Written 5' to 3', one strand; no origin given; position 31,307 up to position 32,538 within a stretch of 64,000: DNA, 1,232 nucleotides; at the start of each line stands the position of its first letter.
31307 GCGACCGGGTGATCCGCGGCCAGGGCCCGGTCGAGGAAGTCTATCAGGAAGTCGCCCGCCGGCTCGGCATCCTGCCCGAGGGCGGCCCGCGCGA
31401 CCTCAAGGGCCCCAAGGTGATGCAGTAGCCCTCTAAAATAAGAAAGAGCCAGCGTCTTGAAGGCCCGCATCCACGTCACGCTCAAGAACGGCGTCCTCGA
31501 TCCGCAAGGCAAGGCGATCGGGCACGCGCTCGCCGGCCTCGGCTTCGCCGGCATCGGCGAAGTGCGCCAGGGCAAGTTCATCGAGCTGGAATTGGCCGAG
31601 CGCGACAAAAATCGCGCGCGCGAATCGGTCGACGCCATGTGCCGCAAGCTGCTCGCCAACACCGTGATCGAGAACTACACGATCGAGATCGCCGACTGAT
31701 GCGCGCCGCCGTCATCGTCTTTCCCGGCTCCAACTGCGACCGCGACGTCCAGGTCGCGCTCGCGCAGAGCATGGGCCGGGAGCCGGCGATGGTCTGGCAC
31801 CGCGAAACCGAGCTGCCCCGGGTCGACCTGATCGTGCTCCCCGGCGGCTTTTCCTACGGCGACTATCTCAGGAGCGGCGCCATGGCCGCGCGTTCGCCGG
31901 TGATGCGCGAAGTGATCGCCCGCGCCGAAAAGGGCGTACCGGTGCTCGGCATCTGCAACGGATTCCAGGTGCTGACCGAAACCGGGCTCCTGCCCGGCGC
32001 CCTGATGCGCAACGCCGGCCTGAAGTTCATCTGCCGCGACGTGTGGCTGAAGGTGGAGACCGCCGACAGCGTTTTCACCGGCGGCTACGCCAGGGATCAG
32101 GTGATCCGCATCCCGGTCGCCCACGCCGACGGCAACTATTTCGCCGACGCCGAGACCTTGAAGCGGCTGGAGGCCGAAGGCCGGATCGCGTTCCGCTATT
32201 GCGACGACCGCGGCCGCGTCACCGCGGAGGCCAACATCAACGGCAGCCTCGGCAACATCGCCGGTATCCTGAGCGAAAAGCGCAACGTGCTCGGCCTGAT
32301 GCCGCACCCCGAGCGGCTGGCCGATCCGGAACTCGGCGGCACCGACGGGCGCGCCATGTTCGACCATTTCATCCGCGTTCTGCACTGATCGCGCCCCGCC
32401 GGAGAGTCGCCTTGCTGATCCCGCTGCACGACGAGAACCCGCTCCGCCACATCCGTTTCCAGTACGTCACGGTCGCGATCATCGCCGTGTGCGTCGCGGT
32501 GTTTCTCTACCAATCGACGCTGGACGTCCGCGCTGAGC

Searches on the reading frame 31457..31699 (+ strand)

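Call 75: search_protein_families(library=pfam, proteins=[window:31457-31699:+], max_evalue=0.01)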
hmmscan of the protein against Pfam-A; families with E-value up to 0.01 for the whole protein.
window:31457-31699:+ (80 aa): 1 family
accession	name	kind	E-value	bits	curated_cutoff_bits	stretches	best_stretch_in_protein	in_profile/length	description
PF02700.19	PurS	-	1e-32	112.6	22.2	1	2-78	1-77/77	Phosphoribosylformylglycinamidine (FGAM) synthase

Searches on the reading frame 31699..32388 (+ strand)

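Call 75: search_protein_families(library=pfam, proteins=[window:31699-32388:+], max_evalue=0.01)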
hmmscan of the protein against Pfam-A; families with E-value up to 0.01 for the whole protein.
window:31699-32388:+ (229 aa): 5 families
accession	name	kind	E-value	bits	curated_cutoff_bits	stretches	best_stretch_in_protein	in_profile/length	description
PF13507.12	GATase_5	-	2.9e-40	138.4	27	1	2-209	3-231/260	CobB/CobQ-like glutamine amidotransferase domain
PF07685.20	GATase_3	-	1.6e-08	34.8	27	1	31-95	29-91/196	CobB/CobQ-like glutamine amidotransferase domain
PF01965.30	DJ-1_PfpI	-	3.3e-06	27.5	26.6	1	36-101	56-116/165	DJ-1/PfpI family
PF00117.34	GATase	-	1.9e-05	24.9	22.8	1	28-95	23-88/190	Glutamine amidotransferase class-I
PF07722.19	Peptidase_C26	-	0.0084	16.3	20.5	0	74-93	100-119/219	Peptidase C26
